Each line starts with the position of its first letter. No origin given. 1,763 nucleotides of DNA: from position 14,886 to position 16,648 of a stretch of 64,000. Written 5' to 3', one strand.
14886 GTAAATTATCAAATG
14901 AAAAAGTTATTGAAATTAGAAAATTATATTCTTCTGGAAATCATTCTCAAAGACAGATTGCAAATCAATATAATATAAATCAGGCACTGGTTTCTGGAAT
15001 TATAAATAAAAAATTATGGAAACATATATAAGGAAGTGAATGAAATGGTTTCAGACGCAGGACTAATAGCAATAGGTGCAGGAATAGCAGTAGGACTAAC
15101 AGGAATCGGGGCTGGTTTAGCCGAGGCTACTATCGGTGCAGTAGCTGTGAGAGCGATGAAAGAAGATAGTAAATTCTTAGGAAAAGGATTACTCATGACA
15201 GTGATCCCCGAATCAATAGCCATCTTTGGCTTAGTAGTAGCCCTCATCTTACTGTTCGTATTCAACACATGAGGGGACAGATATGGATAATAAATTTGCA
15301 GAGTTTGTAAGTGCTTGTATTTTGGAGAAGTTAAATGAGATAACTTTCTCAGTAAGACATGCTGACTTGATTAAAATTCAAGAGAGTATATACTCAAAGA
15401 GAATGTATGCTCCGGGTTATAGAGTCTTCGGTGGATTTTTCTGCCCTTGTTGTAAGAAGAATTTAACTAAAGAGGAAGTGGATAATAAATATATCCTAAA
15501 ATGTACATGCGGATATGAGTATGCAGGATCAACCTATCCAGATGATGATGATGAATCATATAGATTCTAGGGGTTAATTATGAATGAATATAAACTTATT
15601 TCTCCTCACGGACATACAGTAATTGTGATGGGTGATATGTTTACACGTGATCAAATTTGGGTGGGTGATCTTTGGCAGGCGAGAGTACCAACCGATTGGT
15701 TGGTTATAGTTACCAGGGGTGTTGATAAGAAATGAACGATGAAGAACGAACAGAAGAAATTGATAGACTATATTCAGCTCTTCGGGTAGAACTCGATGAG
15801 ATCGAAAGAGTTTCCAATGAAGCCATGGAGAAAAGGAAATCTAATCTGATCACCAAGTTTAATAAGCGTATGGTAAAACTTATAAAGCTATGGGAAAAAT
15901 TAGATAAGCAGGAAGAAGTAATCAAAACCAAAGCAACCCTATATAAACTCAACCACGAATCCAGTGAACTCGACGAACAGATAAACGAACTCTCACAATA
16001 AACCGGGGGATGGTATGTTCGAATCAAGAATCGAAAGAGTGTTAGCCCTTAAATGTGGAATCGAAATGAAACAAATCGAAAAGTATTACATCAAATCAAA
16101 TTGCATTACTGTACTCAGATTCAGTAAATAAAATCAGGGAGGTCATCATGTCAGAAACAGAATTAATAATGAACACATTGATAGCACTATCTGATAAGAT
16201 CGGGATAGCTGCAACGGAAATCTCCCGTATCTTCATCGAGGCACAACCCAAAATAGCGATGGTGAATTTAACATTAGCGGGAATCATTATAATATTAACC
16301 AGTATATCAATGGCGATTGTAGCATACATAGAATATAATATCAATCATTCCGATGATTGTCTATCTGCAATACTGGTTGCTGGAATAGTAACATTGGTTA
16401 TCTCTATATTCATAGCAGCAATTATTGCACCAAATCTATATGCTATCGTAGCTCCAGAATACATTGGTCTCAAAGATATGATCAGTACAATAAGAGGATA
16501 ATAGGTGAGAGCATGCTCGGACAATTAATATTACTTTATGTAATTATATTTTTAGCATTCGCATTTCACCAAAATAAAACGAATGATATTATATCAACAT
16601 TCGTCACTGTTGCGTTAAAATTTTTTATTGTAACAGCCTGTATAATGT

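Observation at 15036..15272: Stand-alone A/V-type ATP synthase proteolipid (c/K subunit) gene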

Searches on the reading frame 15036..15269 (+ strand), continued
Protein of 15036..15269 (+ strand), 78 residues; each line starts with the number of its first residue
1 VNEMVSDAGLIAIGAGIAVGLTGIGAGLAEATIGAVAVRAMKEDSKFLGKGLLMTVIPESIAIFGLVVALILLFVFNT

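Call 20: find_encoding_contigs(protein=P0044, flank=10000, max_places=2)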
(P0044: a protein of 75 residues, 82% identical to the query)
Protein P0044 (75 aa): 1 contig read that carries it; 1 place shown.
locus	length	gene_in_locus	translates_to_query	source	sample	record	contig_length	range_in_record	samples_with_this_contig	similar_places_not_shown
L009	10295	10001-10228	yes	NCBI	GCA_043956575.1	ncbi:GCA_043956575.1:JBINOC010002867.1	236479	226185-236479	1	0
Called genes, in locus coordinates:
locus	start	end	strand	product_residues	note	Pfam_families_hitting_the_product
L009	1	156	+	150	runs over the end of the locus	-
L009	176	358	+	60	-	-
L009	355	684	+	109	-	-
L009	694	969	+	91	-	-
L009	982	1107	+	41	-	-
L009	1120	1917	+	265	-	PF12826:HHH_2 (weak), PF14520:HHH_5 (faint)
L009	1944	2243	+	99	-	-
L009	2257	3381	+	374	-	PF21189:PHA02142, PF09414:RNA_ligase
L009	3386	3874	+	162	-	PF02945:Endonuclease_7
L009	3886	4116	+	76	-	-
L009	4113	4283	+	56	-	-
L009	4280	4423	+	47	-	-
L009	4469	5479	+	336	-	PF03215:Rad17 (weak), PF13177:DNA_pol3_delta2 (weak), PF00004:AAA, PF08542:Rep_fac_C (faint)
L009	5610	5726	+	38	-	-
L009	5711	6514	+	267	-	PF12705:PDDEXK_1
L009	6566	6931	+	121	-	-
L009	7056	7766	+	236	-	-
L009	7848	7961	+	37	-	-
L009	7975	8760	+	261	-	-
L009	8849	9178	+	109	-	PF22751:DUF488-N3a, PF22752:DUF488-N3i (weak), PF04343:DUF488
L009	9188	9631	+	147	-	PF00383:dCMP_cyt_deam_1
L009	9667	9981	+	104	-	-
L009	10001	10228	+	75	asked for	PF00137:ATP-synt_C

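Call 21: find_encoding_contigs(protein=P0053, flank=10000, max_places=2)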
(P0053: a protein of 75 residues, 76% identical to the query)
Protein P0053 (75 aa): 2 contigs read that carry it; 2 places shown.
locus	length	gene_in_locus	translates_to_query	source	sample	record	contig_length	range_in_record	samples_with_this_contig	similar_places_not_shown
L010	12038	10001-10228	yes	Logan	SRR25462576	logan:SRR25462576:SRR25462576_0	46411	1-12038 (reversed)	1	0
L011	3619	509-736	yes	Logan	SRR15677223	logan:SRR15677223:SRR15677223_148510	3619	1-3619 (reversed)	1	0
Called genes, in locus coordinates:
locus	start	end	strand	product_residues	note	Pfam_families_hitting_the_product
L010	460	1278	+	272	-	-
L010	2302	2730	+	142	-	-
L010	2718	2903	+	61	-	-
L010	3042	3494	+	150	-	PF02945:Endonuclease_7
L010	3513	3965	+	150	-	-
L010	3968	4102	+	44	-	-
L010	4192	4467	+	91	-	-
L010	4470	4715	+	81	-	-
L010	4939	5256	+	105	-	-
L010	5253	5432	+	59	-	-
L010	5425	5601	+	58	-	-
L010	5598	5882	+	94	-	PF18902:DUF5658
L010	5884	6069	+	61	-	-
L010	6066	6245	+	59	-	-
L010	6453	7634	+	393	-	PF03264:Cytochrom_NNT (faint), PF22113:Mtrc-MtrF_II-IV_dom (faint), PF14522:Cytochrome_C7 (faint), PF14537:Cytochrom_c3_2 (faint)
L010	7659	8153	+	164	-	PF13392:HNH_3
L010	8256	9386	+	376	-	-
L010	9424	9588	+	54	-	-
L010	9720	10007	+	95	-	-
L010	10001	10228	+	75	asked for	PF00137:ATP-synt_C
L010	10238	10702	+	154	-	PF14522:Cytochrome_C7 (faint)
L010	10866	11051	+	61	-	-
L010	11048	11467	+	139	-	-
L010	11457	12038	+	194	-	?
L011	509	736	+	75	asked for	PF00137:ATP-synt_C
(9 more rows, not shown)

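Call 22: find_encoding_contigs(protein=P0016, flank=10000, max_places=2)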
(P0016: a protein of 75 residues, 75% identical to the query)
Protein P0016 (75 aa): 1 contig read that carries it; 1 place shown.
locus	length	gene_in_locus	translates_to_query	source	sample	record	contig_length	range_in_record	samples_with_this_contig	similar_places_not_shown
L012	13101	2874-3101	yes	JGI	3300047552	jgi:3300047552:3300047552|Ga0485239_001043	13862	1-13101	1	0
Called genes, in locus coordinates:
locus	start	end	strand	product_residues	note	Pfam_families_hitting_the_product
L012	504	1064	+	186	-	-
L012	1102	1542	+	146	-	-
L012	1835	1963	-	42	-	-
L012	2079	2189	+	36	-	-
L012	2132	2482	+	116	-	-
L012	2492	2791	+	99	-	-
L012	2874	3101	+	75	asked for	PF00137:ATP-synt_C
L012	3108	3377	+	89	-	-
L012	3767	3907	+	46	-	-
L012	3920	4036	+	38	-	-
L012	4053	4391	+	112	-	-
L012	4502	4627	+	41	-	-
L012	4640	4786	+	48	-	-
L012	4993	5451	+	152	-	PF13392:HNH_3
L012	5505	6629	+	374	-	PF14522:Cytochrome_C7 (faint), PF14537:Cytochrom_c3_2 (faint)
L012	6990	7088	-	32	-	-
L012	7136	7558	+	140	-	-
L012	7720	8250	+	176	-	PF14522:Cytochrome_C7 (faint), PF14537:Cytochrom_c3_2 (faint)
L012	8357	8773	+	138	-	-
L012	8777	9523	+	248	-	-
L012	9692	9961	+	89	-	-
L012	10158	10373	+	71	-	-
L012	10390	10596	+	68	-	-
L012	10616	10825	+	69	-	-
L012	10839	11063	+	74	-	-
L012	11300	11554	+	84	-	-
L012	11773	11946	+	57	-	-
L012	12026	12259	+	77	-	-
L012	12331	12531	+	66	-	-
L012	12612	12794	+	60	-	-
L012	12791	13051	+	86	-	-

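Call 23: find_encoding_contigs(protein=P0114, flank=10000, max_places=2)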
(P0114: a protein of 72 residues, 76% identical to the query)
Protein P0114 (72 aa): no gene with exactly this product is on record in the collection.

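Call 26: find_related_loci(query=A1, collection=viral_contigs, flank=10000)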
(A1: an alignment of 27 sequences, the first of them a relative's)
Query A1 (75 aa) in viral_contigs; peptide patterns used: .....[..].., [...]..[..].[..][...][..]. (x = any residue, [..] = any of these).
198 stretches matched a pattern, but none encodes a relative of the query by tblastn (E <= 1e-3).

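Call 31: find_related_loci(query=A1, collection=genome_contigs, flank=6000)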
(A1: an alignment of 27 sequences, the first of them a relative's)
Query A1 (75 aa) in genome_contigs; peptide patterns used: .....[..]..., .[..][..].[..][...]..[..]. (x = any residue, [..] = any of these).
600 stretches matched a pattern (row limit reached: there are more); 73 encode a relative of the query (tblastn E <= 1e-3); 73 distinct loci.
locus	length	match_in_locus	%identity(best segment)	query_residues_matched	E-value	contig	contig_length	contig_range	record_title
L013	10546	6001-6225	83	1-75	4e-33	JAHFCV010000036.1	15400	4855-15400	MAG: Candidatus Methanoperedens sp. isolate nzgw23 NODE_3707_length_15401_cov_4.512435, whole genome shotgun sequence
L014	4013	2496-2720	83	1-75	4e-33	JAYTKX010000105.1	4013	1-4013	MAG: Methanobacteriota archaeon isolate GFS_3223 GFS_3223_104, whole genome shotgun sequence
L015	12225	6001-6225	83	1-75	4e-33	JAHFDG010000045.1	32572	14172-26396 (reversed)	MAG: Candidatus Methanoperedens sp. isolate nzgw24 NODE_1225_length_32573_cov_11.503174, whole genome shotgun sequence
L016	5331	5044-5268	83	1-75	9e-33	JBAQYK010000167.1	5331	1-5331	MAG: Candidatus Methanoperedens sp. isolate MFD12011_ilm_asm_bin3 k127_47487, whole genome shotgun sequence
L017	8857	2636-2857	84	1-74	1e-32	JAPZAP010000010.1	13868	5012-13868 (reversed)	MAG: Candidatus Methanoperedens sp. isolate SR-VP_0-2cm_41_45 SR-VP_0-2_scaffold_141_1680685, whole genome shotgun seque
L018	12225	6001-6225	81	1-75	2e-32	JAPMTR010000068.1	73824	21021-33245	MAG: Candidatus Methanoperedens sp. isolate Ig 1 Ig18389_08E140C01_z1_2020_scaffold_209, whole genome shotgun sequence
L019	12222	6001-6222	81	1-74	3e-32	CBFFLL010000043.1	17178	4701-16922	Candidatus Methanoperedens nitroreducens isolate unclassified Methanoperidens genome assembly, contig: MAG037_43, whole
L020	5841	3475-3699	83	1-75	4e-32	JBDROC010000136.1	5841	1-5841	MAG: Methanobacteriota archaeon isolate MEGAHIT-group-1.929 k141_1237191, whole genome shotgun sequence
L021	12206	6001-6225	81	1-75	2e-31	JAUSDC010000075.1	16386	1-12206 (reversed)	MAG: Candidatus Methanoperedens sp. isolate E14_concoct.bin.71 E14_k141_298374, whole genome shotgun sequence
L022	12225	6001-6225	81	1-75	2e-31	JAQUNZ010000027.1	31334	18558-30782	MAG: Candidatus Methanoperedens sp. isolate STD1_19 NODE_2887_length_31334_cov_5.046304_Sandtown_D1, whole genome shotgu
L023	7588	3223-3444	82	1-73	2e-30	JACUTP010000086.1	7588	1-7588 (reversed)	MAG: Candidatus Methanoperedenaceae archaeon isolate Kmv03 NODE_4601_length_7588_cov_182.474844, whole genome shotgun se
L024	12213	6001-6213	82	3-73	2e-30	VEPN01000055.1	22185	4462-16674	MAG: Candidatus Methanoperedens sp. isolate MnB_21 scaffold55, whole genome shotgun sequence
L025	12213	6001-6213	82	3-73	2e-30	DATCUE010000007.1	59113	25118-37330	MAG TPA_asm: Candidatus Methanoperedens sp. isolate SMAG_U7350 k141_33344, whole genome shotgun sequence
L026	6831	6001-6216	82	3-74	5e-30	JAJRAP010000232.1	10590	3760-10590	MAG: Candidatus Methanoperedens sp. isolate OWC_0015 OWC_0015_k121_19731776, whole genome shotgun sequence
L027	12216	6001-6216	82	3-74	5e-30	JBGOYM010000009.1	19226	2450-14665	MAG: Candidatus Methanoperedens sp. isolate OBJ_0618_130150_43 k141_2938258_length_19226_cov_14.7319, whole genome shotg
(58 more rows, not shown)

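Call 35: find_related_loci(query=A1, collection=metagenome_contigs, flank=10000)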
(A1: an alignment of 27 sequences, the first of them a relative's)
Query A1 (75 aa) in metagenome_contigs; peptide patterns used: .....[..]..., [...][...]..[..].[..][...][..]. (x = any residue, [..] = any of these).
600 stretches matched a pattern (row limit reached: there are more); 59 encode a relative of the query (tblastn E <= 1e-3); 59 distinct loci.
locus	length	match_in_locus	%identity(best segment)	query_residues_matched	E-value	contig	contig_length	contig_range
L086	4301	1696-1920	81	1-75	2e-32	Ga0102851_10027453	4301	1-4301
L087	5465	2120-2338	82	2-74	6e-32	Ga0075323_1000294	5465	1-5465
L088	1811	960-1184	81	1-75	1e-31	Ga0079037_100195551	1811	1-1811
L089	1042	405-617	79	3-73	2e-32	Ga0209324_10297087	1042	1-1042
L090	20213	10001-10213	80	3-73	3e-30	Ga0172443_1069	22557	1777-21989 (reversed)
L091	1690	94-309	82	3-74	3e-30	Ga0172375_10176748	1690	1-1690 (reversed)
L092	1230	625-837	79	3-73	6e-30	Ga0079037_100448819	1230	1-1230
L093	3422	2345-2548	84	6-73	2e-29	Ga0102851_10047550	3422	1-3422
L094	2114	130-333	78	5-72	1e-26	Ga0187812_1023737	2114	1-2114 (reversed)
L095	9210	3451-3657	83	5-73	7e-25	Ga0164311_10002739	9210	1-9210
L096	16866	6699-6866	84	18-73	2e-23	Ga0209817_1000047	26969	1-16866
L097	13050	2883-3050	82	18-73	2e-23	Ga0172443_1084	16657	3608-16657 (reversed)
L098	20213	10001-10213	77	3-73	4e-23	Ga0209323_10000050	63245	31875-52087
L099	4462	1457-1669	77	3-73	9e-23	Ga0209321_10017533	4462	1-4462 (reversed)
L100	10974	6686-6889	66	5-72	1e-21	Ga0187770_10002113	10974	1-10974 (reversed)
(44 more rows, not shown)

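Call 46: find_encoding_contigs(protein=P0062, flank=8000, max_places=2)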
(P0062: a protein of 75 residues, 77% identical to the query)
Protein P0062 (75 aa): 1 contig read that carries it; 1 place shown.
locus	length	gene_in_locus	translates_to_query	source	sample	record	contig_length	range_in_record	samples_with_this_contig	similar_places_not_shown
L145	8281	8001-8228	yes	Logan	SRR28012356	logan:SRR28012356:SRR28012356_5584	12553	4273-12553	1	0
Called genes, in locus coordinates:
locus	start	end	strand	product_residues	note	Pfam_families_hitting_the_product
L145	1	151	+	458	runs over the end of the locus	PF01385:OrfB_IS605, PF07282:Cas12f1-like_TNB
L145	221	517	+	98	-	-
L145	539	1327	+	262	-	PF02732:ERCC4, PF12826:HHH_2, PF14520:HHH_5 (weak)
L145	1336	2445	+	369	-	PF21189:PHA02142, PF09414:RNA_ligase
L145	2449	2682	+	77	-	-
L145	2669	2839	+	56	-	-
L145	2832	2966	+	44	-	-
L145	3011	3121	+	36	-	-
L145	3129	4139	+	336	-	PF03215:Rad17 (faint), PF00004:AAA, PF08542:Rep_fac_C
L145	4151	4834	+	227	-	-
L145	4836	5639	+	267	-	PF12705:PDDEXK_1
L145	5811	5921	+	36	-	-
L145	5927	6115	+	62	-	-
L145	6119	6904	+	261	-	-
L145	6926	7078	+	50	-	-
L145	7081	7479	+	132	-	-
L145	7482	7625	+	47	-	-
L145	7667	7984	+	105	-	-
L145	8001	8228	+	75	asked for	PF00137:ATP-synt_C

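Call 47: find_encoding_contigs(protein=P0051, flank=8000, max_places=2)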
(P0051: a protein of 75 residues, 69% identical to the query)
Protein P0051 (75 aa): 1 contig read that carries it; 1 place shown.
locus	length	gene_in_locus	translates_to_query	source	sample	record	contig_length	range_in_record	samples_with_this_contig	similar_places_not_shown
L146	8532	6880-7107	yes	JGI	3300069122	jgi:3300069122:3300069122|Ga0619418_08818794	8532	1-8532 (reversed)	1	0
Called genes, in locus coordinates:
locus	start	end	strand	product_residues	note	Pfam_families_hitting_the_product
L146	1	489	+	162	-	?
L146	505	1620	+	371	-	PF21189:PHA02142, PF09414:RNA_ligase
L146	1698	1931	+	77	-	-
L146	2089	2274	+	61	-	-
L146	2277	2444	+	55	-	-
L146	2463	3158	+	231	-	-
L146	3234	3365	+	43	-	-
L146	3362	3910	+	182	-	-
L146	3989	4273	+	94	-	-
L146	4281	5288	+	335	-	PF00004:AAA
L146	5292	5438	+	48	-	-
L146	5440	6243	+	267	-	PF12705:PDDEXK_1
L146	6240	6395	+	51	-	-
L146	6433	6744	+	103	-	-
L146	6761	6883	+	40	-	-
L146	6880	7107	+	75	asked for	PF00137:ATP-synt_C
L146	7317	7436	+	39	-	-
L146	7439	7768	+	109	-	-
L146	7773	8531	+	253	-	?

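Call 48: find_encoding_contigs(protein=P0085, flank=8000, max_places=2)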
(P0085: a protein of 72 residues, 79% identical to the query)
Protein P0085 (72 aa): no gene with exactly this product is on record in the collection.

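Call 49: find_encoding_contigs(protein=P0011, flank=8000, max_places=2)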
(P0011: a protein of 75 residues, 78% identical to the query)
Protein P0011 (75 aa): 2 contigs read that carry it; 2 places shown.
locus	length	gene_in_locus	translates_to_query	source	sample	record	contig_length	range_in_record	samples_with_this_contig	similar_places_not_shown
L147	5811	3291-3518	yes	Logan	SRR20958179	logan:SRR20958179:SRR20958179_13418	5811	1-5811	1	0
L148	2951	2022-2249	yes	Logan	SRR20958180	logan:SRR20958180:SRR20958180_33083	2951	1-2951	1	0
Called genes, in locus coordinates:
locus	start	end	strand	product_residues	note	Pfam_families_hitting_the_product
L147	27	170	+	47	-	-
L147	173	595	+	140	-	-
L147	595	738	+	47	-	-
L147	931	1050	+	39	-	-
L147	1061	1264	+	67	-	-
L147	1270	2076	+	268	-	-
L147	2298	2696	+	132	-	-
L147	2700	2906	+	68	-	-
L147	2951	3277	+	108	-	-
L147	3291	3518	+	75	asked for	PF00137:ATP-synt_C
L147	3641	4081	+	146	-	-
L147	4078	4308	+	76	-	-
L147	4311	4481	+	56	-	-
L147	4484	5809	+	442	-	?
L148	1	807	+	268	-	?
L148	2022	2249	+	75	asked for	PF00137:ATP-synt_C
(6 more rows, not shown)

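Call 76: predict_structure(alignment_id=A1)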
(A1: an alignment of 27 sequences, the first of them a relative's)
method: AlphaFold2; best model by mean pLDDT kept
length: 75 residues; sequences in the alignment: 27
mean_pLDDT: 85.8   pTM: 0.65
mean pLDDT of the five models: 85.8, 83.8, 83.0, 78.0, 72.8
residues with pLDDT >= 90: 31; 70-90: 39; 50-70: 4; < 50: 1
segments of 3 or more residues with pLDDT < 50: none
pLDDT, mean of each block of 10 residues (from residue 1): 72 91 94 88 81 92 89 72
secondary structure, 60 per line:
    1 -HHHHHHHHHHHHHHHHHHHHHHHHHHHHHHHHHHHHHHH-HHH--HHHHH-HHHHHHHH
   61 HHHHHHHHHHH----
elements in order: H2-40 H47-51 H53-71

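Call 79: fold_search(model_id=the predicted structure, library=pdb)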
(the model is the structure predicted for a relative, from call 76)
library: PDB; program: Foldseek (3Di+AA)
matches with E <= 10: 91; with E <= 0.001: 0
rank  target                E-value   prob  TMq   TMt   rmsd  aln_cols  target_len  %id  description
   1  5gar_O                4.7e-03  1.00  0.73  0.70   2.0        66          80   50  Thermus thermophilus V/A-ATPase, conformation 1 (released 2016-03-09)
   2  6qum_X                8.9e-03  1.00  0.72  0.74   2.0        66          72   50  Thermus thermophilus V/A-type ATPase/synthase, rotational state 1 (released 2019-08-28)
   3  6qum_O                1.8e-02  1.00  0.75  0.77   2.0        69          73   48  Thermus thermophilus V/A-type ATPase/synthase, rotational state 1 (released 2019-08-28)
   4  6qum_Q                2.1e-02  1.00  0.73  0.74   1.9        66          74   50  Thermus thermophilus V/A-type ATPase/synthase, rotational state 1 (released 2019-08-28)
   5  5y5x_O                2.3e-02  1.00  0.73  0.72   1.8        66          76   50  V/A-type ATPase/synthase from Thermus thermophilus, rotational state 1 (released 2018-01-17)
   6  6fkf_G                7.1e-02  1.00  0.76  0.73   1.9        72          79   40  Chloroplast F1Fo conformation 1 (released 2018-05-23)
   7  3v3c_F                8.6e-02  1.00  0.75  0.73   2.0        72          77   40  Crystal Structure of Chloroplast ATP synthase c-ring from Pisum sativum (released 2012-10-03)
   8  6tqj_A                8.6e-02  1.00  0.75  0.70   2.0        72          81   40  Crystal structure of the c14 ring of the F1FO ATP synthase from spinach chloroplast (released 2019-12-25)
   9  3v3c_A                9.8e-02  1.00  0.75  0.72   2.0        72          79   40  Crystal Structure of Chloroplast ATP synthase c-ring from Pisum sativum (released 2012-10-03)
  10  4bem_A                9.8e-02  1.00  0.71  0.66   2.1        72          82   35  Crystal structure of the F-type ATP synthase c-ring from Acetobacterium woodii. (released 2014-03-26)
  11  2w5j_A                1.5e-01  0.99  0.70  0.68   2.3        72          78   40  Structure of the c14-rotor ring of the proton translocating chloroplast ATP synthase (released 2009-05-19)
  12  2wie_A                1.6e-01  1.00  0.74  0.69   2.0        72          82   36  High-resolution structure of the rotor ring from a proton dependent ATP synthase (released 2009-09-29)
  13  1yce_A                2.2e-01  0.99  0.70  0.61   2.2        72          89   30  Structure of the rotor ring of F-type Na+-ATPase from Ilyobacter tartaricus (released 2005-04-12)
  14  2x2v_A                2.4e-01  0.99  0.64  0.69   2.6        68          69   25  Structural basis of a novel proton-coordination type in an F1Fo-ATP synthase rotor ring (released 2010-08-18)
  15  3zk1_A                2.7e-01  0.99  0.71  0.62   2.1        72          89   32  Crystal structure of the sodium binding rotor ring at pH 5.3 (released 2013-05-29)
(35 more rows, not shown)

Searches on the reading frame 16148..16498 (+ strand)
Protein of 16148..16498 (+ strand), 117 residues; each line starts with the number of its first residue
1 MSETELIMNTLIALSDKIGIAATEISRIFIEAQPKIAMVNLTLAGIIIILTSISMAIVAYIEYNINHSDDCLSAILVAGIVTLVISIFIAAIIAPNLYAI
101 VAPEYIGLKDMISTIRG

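Call 12: search_protein_families(library=phrogs, proteins=[window:16148-16498:+], max_evalue=0.01)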
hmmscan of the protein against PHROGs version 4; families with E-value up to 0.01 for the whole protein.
window:16148-16498:+ (117 aa): 1 family
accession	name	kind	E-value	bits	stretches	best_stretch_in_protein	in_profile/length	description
phrog_1486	-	moron, auxiliary metabolic gene and host takeover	0.00055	21.2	1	13-117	13-129/130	membrane protein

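Call 40: search_protein_families(library=pfam, proteins=[window:16148-16498:+], max_evalue=0.1)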
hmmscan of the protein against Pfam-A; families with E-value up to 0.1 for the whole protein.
window:16148-16498:+ (117 aa): 2 families
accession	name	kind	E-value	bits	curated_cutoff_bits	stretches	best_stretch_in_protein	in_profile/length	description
PF20563.3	DUF6773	-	0.051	13.8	27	1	36-99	83-146/163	Family of unknown function (DUF6773)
PF14898.11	DUF4491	-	0.056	14.3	27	1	47-102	11-64/92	Domain of unknown function (DUF4491)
